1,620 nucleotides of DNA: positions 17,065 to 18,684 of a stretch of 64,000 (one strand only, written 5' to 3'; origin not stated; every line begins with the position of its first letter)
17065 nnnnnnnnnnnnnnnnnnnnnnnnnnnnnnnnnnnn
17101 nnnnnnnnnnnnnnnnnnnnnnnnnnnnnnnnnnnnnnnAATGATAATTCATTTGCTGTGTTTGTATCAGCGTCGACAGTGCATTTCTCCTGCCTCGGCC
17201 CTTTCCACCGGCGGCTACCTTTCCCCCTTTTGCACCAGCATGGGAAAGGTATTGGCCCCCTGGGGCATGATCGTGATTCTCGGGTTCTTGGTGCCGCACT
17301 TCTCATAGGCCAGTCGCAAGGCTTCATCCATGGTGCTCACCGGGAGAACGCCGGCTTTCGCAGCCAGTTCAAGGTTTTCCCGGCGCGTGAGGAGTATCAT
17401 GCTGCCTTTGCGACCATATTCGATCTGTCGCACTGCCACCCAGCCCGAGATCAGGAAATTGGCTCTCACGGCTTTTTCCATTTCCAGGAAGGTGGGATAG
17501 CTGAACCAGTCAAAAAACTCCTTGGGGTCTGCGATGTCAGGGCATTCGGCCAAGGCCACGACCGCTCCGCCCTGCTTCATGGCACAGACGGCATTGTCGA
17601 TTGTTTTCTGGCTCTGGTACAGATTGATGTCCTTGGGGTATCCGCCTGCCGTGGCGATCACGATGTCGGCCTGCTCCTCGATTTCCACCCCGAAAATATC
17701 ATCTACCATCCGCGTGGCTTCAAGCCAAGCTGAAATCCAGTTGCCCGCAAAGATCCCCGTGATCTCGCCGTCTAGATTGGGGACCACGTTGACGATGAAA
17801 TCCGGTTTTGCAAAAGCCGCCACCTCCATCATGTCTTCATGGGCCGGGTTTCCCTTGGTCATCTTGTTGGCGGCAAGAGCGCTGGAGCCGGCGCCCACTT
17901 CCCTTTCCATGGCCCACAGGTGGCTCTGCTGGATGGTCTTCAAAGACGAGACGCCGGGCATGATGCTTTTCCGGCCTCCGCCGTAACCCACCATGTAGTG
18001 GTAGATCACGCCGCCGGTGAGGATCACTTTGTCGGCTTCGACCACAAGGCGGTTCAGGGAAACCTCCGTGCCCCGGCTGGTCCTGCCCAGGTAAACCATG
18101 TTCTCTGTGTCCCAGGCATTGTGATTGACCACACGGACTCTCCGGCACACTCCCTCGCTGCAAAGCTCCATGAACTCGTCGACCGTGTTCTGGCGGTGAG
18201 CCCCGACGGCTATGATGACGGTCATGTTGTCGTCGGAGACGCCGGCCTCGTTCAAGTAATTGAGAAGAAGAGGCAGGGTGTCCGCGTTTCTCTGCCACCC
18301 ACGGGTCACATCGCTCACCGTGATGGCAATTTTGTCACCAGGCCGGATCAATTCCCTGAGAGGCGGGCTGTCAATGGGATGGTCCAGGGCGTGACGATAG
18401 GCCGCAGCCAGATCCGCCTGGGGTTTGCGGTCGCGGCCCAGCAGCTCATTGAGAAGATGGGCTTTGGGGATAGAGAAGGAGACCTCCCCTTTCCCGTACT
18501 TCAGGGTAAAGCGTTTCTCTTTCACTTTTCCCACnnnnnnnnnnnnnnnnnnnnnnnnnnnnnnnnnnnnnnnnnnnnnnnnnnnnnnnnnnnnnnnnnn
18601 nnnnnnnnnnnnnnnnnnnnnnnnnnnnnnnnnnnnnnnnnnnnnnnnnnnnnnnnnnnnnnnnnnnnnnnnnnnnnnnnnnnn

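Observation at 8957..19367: Nine-gene translationally coupled operon: two LarA-type enzymes, DUF1537 kinase/PdxA core, TRAP importer, PanB and an SdaA-type dehydratase (unassigned hydroxy-acid pathway)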

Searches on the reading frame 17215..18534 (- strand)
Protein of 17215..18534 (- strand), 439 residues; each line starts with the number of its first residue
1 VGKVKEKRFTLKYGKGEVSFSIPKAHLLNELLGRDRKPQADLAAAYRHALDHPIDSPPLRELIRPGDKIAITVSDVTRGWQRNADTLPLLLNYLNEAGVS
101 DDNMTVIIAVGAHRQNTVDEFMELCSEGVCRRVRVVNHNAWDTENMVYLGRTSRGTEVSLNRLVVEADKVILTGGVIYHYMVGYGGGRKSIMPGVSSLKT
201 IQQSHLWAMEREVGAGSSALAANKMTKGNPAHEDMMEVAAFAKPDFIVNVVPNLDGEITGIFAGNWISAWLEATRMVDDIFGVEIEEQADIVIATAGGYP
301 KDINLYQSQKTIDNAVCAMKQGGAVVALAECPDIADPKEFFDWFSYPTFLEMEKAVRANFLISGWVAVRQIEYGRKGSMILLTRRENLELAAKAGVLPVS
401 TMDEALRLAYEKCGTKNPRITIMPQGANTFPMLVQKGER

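Call 4: search_protein_families(library=pfam, proteins=[window:17215-18534:-])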
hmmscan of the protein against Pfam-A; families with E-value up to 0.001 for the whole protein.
window:17215-18534:- (439 aa): 3 families
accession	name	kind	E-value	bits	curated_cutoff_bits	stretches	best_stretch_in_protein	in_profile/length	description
PF09861.14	Lar_N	-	5.6e-67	225.3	23.3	1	13-209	1-196/204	Lactate racemase N-terminal domain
PF21113.2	LarA_C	-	1.6e-16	61.1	25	1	287-427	4-148/152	Lactate racemase C-terminal domain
PF04015.17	DUF362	-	0.00024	21.7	24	1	94-248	30-161/200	Domain of unknown function (DUF362)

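Call 5: search_protein_families(library=ncbifam, proteins=[window:17215-18534:-])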
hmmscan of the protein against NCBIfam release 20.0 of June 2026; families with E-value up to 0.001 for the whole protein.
window:17215-18534:- (439 aa): 7 families
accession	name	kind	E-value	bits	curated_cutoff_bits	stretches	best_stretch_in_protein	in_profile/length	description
NF052525.1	NPN_LarAH10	equivalog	2.5e-181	603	540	1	7-432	1-426/426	NPN-dependent 2-hydroxyacid racemase, LarAH10 family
NF052593.1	NPN_racem_MAR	equivalog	2.1e-110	369.1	500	1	10-432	2-414/415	nickel-dependent malate racemase, LarAH6 family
NF033504.2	Ni_dep_LarA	equivalog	5.3e-89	298.8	460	1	9-428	2-417/422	nickel-dependent lactate racemase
NF052595.1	NPN_LarAH5_MAR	equivalog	3.7e-79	266.6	462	1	10-432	2-414/415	nickel-dependent malate racemase, LarAH5 family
NF052592.1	LarAH_14_15_16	equivalog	2.2e-26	92.3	740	1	38-207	40-212/520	NPN-dependent hydroxyacid isomerase, LarAH14/15/16 family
NF052594.1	NPN_18_hexonate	equivalog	5.6e-06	25.3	500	1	69-329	27-293/411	nickel-dependent putative hexonate epimerase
NF052515.1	NPN_iso_grp_22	equivalog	0.00063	18.8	400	1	41-179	19-148/392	nickel pincer cofactor-dependent isomerase, group 22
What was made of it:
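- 17215..18534 (-): LarAa: a LarA-superfamily protein of the LarAH10 family (436-439 aa). Its start overlaps the PanB stop. NF052525 scores 603 bits against a cut-off of 540 (call 5).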

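Call 54: find_homologous_proteins(query=window:17215-18534:-, max_evalue=1e-30)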
Query window:17215-18534:- (439 aa): 2579 proteins with E <= 1e-30 among 8000 candidates; the best 120 are listed.
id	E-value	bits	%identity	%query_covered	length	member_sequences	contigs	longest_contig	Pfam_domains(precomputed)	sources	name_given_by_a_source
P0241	6.2e-275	930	94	98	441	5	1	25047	PF21113.3,PF09861.15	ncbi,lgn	-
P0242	4.7e-270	914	92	100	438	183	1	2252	PF21113.3,PF09861.15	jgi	jgi:nickel-dependent lactate racemase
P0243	1.0e-267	906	90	99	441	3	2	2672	PF21113.3,PF09861.15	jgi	-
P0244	2.8e-267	905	90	100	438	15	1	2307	PF04015.18,PF21113.3,PF09861.15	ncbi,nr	ncbi:MAG TPA: nickel-dependent lactate racemase [Desulfatiglandales bacterium]|nr:nickel-dependent l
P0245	3.7e-266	901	90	99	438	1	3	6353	PF21113.3,PF09861.15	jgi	jgi:nickel-dependent lactate racemase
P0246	1.3e-265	899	90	98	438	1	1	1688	PF21113.3,PF09861.15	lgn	-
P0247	1.2e-264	896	90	98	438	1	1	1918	PF21113.3,PF09861.15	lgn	-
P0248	3.2e-264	894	90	98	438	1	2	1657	PF21113.3,PF09861.15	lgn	-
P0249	8.9e-263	890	90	98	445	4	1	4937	PF21113.3,PF09861.15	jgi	jgi:lactate racemase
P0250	9.2e-261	883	87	99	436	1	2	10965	PF04015.18,PF21113.3,PF09861.15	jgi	-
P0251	1.3e-259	879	87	100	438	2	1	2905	PF21113.3,PF09861.15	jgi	-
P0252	3.5e-257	871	88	99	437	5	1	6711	PF21113.3,PF09861.15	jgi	jgi:nickel-dependent lactate racemase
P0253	1.2e-256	869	86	99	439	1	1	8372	PF21113.3,PF09861.15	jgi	jgi:nickel-dependent lactate racemase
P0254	1.3e-256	869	87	99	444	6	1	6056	PF21113.3,PF09861.15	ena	-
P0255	8.3e-256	867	87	99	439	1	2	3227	PF21113.3,PF09861.15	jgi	jgi:nickel-dependent lactate racemase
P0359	5.9e-208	709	71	97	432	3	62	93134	PF04015.18,PF21113.3,PF09861.15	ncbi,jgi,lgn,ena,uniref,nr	ncbi:MAG: nickel-dependent lactate racemase [Desulfobacula sp.]|jgi:lactate racemase|uniref:nickel-d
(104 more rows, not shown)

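Call 55: find_encoding_contigs(protein=P0359, flank=10000, max_places=2)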
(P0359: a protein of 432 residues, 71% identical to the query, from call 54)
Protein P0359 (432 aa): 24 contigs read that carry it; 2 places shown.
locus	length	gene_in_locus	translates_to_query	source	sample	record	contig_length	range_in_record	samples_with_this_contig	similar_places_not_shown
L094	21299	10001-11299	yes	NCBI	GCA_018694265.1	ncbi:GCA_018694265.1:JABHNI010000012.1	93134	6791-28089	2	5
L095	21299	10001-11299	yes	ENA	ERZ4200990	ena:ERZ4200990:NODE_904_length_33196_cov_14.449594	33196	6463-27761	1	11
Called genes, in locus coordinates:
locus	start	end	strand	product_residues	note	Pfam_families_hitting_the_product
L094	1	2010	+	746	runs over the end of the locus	PF20969:MASE11, PF00989:PAS (weak), PF08448:PAS_4 (weak), PF13188:PAS_8, PF13426:PAS_9, PF00512:HisKA (weak), PF02518:HATPase_c, PF00072:Response_reg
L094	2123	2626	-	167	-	PF02915:Rubrerythrin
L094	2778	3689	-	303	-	PF12728:HTH_17, PF12727:PBP_like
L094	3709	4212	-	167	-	PF01202:SKI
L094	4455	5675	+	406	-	PF07690:MFS_1, PF12832:MFS_1_like, PF07690:MFS_1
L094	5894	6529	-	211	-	PF00989:PAS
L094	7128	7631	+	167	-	PF03205:MobB, PF13175:AAA_15 (weak)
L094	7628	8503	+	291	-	-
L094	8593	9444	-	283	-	PF02548:Pantoate_transf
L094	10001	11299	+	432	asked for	PF09861:Lar_N, PF04015:DUF362 (weak), PF21113:LarA_C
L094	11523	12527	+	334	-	PF03576:Peptidase_S58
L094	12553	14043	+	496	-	PF00496:SBP_bac_5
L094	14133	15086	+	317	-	PF19300:BPD_transp_1_N, PF00528:BPD_transp_1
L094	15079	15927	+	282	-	PF00528:BPD_transp_1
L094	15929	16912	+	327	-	PF02463:SMC_N, PF00005:ABC_tran, PF13304:AAA_21 (weak), PF08352:oligo_HPY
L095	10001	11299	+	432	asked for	PF09861:Lar_N, PF04015:DUF362 (weak), PF21113:LarA_C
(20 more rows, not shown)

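Call 63: find_related_loci(query=A2, collection=metagenome_contigs, flank=10000)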
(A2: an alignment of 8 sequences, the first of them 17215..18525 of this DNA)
Query A2 (436 aa) in metagenome_contigs; peptide patterns used: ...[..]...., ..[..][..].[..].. (x = any residue, [..] = any of these).
600 stretches matched a pattern (row limit reached: there are more); 551 encode a relative of the query (tblastn E <= 1e-3); the best 80 are kept; 80 distinct loci.
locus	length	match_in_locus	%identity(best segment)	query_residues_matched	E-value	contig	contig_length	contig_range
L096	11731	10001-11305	99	1-435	0e+0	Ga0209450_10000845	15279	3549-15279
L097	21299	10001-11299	99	1-433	0e+0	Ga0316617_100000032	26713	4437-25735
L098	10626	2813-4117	93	2-436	0e+0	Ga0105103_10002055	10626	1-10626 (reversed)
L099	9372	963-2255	93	3-433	0e+0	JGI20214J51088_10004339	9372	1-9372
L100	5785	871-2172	91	3-436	0e+0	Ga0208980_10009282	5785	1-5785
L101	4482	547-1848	90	3-436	0e+0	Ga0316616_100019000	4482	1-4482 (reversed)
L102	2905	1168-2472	88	2-436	0e+0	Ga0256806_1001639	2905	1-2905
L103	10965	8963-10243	88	1-427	0e+0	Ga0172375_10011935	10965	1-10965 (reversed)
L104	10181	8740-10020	88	1-427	0e+0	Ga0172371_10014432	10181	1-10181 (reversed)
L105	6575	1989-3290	88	3-436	0e+0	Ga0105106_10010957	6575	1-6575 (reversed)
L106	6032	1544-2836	88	3-433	0e+0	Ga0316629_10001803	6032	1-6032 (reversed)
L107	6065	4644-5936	88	3-433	0e+0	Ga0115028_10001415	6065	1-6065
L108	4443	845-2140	87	2-433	0e+0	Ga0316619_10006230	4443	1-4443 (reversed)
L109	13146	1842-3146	81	1-435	0e+0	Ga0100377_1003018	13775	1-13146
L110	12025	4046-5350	81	1-435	0e+0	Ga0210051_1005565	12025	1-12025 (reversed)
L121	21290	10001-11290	72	1-430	0e+0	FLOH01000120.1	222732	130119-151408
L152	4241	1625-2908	66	1-428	0e+0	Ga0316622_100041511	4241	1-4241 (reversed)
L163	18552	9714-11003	64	1-430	0e+0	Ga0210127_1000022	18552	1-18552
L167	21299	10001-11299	63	1-433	0e+0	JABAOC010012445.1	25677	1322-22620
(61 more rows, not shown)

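Call 73: search_protein_families(library=pfam, proteins=[L163:6272-6832:+, L163:6915-7853:+, L163:5577-6176:+, L163:8018-8635:-, L167:6389-7705:+, L167:7720-8589:+, L167:8598-9761:-, L167:3261-4043:-, L167:12627-14069:+, L152:185-709:+], max_evalue=0.0001)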
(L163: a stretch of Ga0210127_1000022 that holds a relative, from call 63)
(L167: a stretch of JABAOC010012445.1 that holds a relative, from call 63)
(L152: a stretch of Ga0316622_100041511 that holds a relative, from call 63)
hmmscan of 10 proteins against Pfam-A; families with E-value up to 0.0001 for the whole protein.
L163:6272-6832:+ (186 aa): 7 families
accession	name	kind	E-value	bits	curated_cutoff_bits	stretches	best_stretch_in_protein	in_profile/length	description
PF08241.18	Methyltransf_11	-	1.9e-22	80.2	21.2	1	37-126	1-95/95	Methyltransferase domain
PF13489.12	Methyltransf_23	-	1.4e-20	74.1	27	1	22-168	14-160/164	Methyltransferase domain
PF13649.12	Methyltransf_25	-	1.8e-18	67.4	27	1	37-122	2-97/97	Methyltransferase domain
PF01209.24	Ubie_methyltran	-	1.7e-13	50.9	20.1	1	35-140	50-165/233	ubiE/COQ5 methyltransferase family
PF08242.18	Methyltransf_12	-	1.9e-11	45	30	1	37-124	1-98/98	Methyltransferase domain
PF13847.12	Methyltransf_31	-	4.2e-11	43.2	27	1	36-136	7-119/145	Methyltransferase domain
PF05219.18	DREV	-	1.1e-05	25.2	26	1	35-126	97-186/265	DREV methyltransferase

L163:6915-7853:+ (312 aa): 0 families

L163:5577-6176:+ (199 aa): 0 families

L163:8018-8635:- (205 aa): 0 families

L167:6389-7705:+ (438 aa): 5 families
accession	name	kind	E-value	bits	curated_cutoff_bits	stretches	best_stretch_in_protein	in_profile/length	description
PF02518.31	HATPase_c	-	7.9e-24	84.7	26.4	1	331-435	2-110/111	Histidine kinase-, DNA gyrase B-, and HSP90-like ATPase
PF01590.32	GAF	-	5.3e-22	79.2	22.4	1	52-187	5-133/133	GAF domain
PF13185.12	GAF_2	-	1.4e-21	77.5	28.6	1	51-188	6-136/136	GAF domain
PF13492.12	GAF_3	-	4.5e-16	59.9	27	1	51-189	4-129/129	GAF domain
PF00512.31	HisKA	-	2.9e-12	46.9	26.9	1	223-285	2-63/66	His Kinase A (phospho-acceptor) domain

L167:7720-8589:+ (289 aa): 0 families

L167:8598-9761:- (387 aa): 3 families
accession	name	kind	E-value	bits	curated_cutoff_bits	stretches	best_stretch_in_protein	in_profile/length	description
PF13185.12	GAF_2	-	3.5e-30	105.4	28.6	2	24-159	3-135/136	GAF domain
PF01590.32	GAF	-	6.2e-27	95.2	22.4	2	26-159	3-133/133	GAF domain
PF13492.12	GAF_3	-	1.2e-18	68.3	27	1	27-161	4-129/129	GAF domain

L167:3261-4043:- (260 aa): 1 family
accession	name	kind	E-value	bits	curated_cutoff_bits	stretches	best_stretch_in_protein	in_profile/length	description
PF01012.27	ETF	-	1.9e-38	132.5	26.7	1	33-209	10-180/181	Electron transfer flavoprotein domain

L167:12627-14069:+ (480 aa): 2 families
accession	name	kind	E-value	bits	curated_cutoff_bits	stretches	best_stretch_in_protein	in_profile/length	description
PF11794.13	HpaB_N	-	3.9e-102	341.9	35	1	3-272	1-270/270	4-hydroxyphenylacetate 3-hydroxylase N terminal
PF03241.18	HpaB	-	2.1e-68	229.9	25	1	279-475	1-200/202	4-hydroxyphenylacetate 3-hydroxylase C terminal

L152:185-709:+ (174 aa): 1 family
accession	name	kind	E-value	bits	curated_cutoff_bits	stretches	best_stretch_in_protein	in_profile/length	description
PF11322.13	DUF3124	-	1.4e-50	171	27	1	48-170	1-123/123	Protein of unknown function (DUF3124)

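Call 83: search_protein_families(library=ncbifam, proteins=[L121:11324-12364:+, L121:12368-13882:+, L121:17805-19043:-, L121:7237-8409:+, L121:6502-7206:+, L121:20065-20931:+, L121:15680-16666:+], max_evalue=1e-8)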
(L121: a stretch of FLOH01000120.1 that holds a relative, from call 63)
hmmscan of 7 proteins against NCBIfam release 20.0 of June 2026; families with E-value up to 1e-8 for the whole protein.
L121:11324-12364:+ (346 aa): 0 families

L121:12368-13882:+ (504 aa): 11 families
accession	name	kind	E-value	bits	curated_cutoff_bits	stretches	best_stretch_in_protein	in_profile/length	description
TIGR02294.1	nickel_nikA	equivalog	8.2e-56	189.5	393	1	64-351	31-328/501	nickel ABC transporter substrate-binding protein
NF011942.0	PRK15413.1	equivalog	1e-53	182.8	594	1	16-398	8-392/512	glutathione ABC transporter substrate-binding protein GsiB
NF045468.1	Opp5A_nikA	equivalog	1.3e-53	182.2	600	1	33-485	14-471/488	nickel ABC transporter substrate-binding protein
NF043070.1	DppA_dipep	equivalog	6.6e-48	163.6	1005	1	12-398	11-421/535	dipeptide ABC transporter periplasmic-binding protein DppA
NF045467.1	Opp4A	equivalog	2.8e-42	144.7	650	1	55-352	53-382/556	oligopeptide ABC transporter substrate-binding protein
NF047575.1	opine_bind_CntA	exception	2.5e-35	122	800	1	67-350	64-360/535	staphylopine-dependent metal ABC transporter substrate-binding lipoprotein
NF011689.0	PRK15109.1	equivalog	8e-30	104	560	1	57-409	54-435/547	ABC transporter substrate-binding protein SapA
NF011684.0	PRK15104.1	equivalog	2.4e-25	89.2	947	1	12-407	12-438/543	oligopeptide ABC transporter substrate-binding protein OppA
TIGR04028.1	SBP_KPN_01854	hypoth_equivalog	1.6e-22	79.7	468.5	1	81-358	44-339/509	TIGR04028 family ABC transporter substrate-binding protein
NF010149.0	PRK13626.1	equivalog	1.1e-18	67.2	476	1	64-236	146-312/552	HTH-type transcriptional regulator SgrR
NF007287.0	PRK09755.1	equivalog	1.1e-17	64.1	1098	1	28-327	24-343/535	ABC transporter substrate-binding protein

L121:17805-19043:- (412 aa): 44 families (the best 25 are shown)
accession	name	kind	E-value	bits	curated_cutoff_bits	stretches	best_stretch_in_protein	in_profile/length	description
TIGR01910.1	DapE-ArgE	subfamily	2.3e-75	254.1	217.6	1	19-397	1-373/373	ArgE/DapE family deacylase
NF006365.0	PRK08588.1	subfamily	1.6e-68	231.7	289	1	13-406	4-381/383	succinyl-diaminopimelate desuccinylase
NF006399.0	PRK08651.1-2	equivalog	1.2e-56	192.5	381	1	15-394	3-393/405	succinyl-diaminopimelate desuccinylase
NF009558.0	PRK13013.1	equivalog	2.2e-54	184.8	428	2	8-228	6-235/429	acetylornithine deacetylase/succinyl-diaminopimelate desuccinylase family protein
NF006400.0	PRK08651.1-3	equivalog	1.3e-49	169.1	374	1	71-399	73-400/410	succinyl-diaminopimelate desuccinylase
NF010589.0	PRK13983.1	equivalog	1.7e-48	165.6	333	1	15-400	13-404/409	M20 family metallo-hydrolase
NF005373.0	PRK06915.1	equivalog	1.4e-46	159.4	428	1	69-400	81-412/422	peptidase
NF005710.0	PRK07522.1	subfamily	3.7e-45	154.7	412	1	17-393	9-376/391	acetylornithine deacetylase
NF005306.0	PRK06837.1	subfamily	6e-45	153.8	376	1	56-391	72-407/427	ArgE/DapE family deacylase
TIGR01892.1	AcOrn-deacetyl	equivalog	6.8e-44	150.4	297.7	1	25-393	6-356/365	acetylornithine deacetylase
NF009555.0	PRK13004.1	equivalog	9.8e-44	149.8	321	1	15-400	14-390/399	YgeY family selenium metabolism-linked hydrolase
NF009557.0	PRK13009.1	equivalog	1.3e-41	143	284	1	17-399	4-368/377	succinyl-diaminopimelate desuccinylase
NF003474.0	PRK05111.1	equivalog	3.4e-39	134.8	460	1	17-393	7-368/383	acetylornithine deacetylase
TIGR01246.1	dapE_proteo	equivalog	8.3e-36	123.8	361.8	1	20-398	3-363/370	succinyl-diaminopimelate desuccinylase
TIGR03526.1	selenium_YgeY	hypoth_equivalog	2.9e-32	112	321.5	1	15-399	12-387/395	YgeY family selenium metabolism-linked hydrolase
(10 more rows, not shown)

L121:7237-8409:+ (390 aa): 9 families
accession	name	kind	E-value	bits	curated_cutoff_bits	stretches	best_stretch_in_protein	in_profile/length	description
TIGR00492.1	alr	equivalog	3.8e-116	388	168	1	8-384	5-367/369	alanine racemase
NF033131.1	vanT-G-Cterm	exception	1e-102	343.8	460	1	10-384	7-368/368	serine racemase VanT catalytic subunit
NF008897.0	PRK11930.1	equivalog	2.8e-90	303.5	804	1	10-384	464-819/822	bifunctional UDP-N-acetylmuramoyl-tripeptide:D-alanyl-D-alanine ligase/alanine racemase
NF033132.1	vanT-CELN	equivalog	1.3e-71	242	900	1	11-381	345-694/697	membrane-bound serine racemase VanT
NF002970.2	PRK03646.1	exception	5.6e-57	193.4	600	1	6-381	5-352/356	catabolic alanine racemase DadX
NF009879.0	PRK13340.1-4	subfamily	3.4e-54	184.2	434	1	10-375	46-395/406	alanine racemase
NF000792.0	PRK00053.2-3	equivalog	3.3e-48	164.7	384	1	8-385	6-359/360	alanine racemase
NF033133.1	vanT-L-cat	exception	6.9e-47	160.4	750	1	13-380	15-361/366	serine racemase VanT-L catalytic subunit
NF000791.0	PRK00053.2-2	equivalog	7.9e-42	143.7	218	1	16-383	9-338/340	alanine racemase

L121:6502-7206:+ (234 aa): 11 families
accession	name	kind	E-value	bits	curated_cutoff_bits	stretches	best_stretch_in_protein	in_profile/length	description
TIGR02495.1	NrdG2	equivalog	2e-57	193.7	131.15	1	3-192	2-191/193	anaerobic ribonucleoside-triphosphate reductase activating protein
TIGR04041.1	activase_YjjW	hypoth_equivalog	1.2e-19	70.9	250.2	1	51-190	93-232/276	YjjW family glycine radical enzyme activase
TIGR02493.1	PFLA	equivalog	9.5e-17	61.1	231.75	1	11-154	10-154/235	pyruvate formate-lyase-activating protein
TIGR02491.1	NrdG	equivalog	5e-11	42.7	126.1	1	16-92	14-92/154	anaerobic ribonucleoside-triphosphate reductase activating protein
TIGR02494.1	PFLE_PFLC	subfamily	1e-10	41.3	174.35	0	69-182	126-236/293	glycyl-radical enzyme activating protein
TIGR02666.1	moaA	equivalog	1.4e-10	40.6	284.05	1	23-127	16-124/336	GTP 3',8-cyclase MoaA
TIGR04317.1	W_rSAM_matur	equivalog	3.2e-10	39.7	380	1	23-191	10-177/349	tungsten cofactor oxidoreductase radical SAM maturase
NF001199.0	PRK00164.2-1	equivalog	4.3e-10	39.2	231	1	21-149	16-142/308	GTP 3',8-cyclase MoaA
TIGR02668.1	moaA_archaeal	equivalog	5.4e-10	38.7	325.25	1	22-149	15-140/303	GTP 3',8-cyclase MoaA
TIGR03963.1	rSAM_QueE_Clost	equivalog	3.6e-09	36.6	260.1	1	18-128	20-125/219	putative 7-carboxy-7-deazaguanine synthase QueE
NF045574.1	sacti_mat_StsB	exception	8.9e-09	34.7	625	0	23-153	102-229/466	StsB family radical SAM/SPASM domain sactipeptide maturase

L121:20065-20931:+ (288 aa): 0 families

L121:15680-16666:+ (328 aa): 175 families (the best 25 are shown)
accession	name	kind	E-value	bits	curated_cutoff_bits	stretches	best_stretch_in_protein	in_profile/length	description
NF007010.1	PRK09473.1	subfamily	2.1e-101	338.8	575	1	3-322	1-315/318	oligopeptide ABC transporter ATP-binding protein OppD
NF008246.0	PRK11022.1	equivalog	1.2e-95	320.3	541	1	1-325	1-321/326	dipeptide ABC transporter ATP-binding protein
NF043079.1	MMSYN1_0167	equivalog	1.4e-81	275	740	1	79-315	297-529/561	oligopeptide ABC transporter ATP-binding protein OppD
NF007613.0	PRK10261.1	equivalog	3e-78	263.8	1077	1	3-262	12-278/623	glutathione ABC transporter ATP-binding protein GsiA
NF008453.0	PRK11308.1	subfamily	7.4e-78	262.1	408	1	22-320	37-325/334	dipeptide ABC transporter ATP-binding protein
NF011713.0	PRK15134.1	equivalog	8.2e-78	262.3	834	1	2-259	4-263/529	microcin C ABC transporter ATP-binding protein YejF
TIGR02770.1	nickel_nikD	equivalog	6.8e-73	244.8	318.7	1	23-255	2-228/230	nickel import ATP-binding protein NikD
NF047576.1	opine_ATP_CntF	equivalog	8.5e-72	241.5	385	1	3-255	2-252/264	staphylopine uptake ABC transporter ATP-binding protein CntF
NF047578.1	opine_ATP_CntD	equivalog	1.4e-71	240.9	380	1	3-255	2-252/266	staphylopine uptake ABC transporter ATP-binding protein CntD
NF011659.0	PRK15079.1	equivalog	1.3e-70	237.8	540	1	22-320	39-330/334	murein tripeptide/oligopeptide ABC transporter ATP binding protein OppF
NF043071.1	DppF_dipep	equivalog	2.2e-67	227.8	660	1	24-319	40-325/331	dipeptide ABC transporter ATP-binding subunit DppF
NF011674.0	PRK15093.1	equivalog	8.8e-64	215.7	627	1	1-325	1-328/330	putrescine export ABC transporter ATP-binding protein SapD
TIGR02769.1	nickel_nikE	equivalog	1.1e-51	175.9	332.55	1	12-256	16-253/265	nickel import ATP-binding protein NikE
NF007739.0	PRK10419.1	subfamily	3.2e-50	171.2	354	1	11-256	16-254/268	nickel ABC transporter ATP-binding protein NikE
NF043078.1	MMSYN1_0168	equivalog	2e-45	155.6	800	1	130-259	473-600/649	oligopeptide ABC transporter ATP-binding protein OppF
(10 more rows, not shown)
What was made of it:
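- Tried and rejected: An alanine racemase gene lies upstream, which suggests a D-Ala peptide or nickel system (calls 55, 83).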
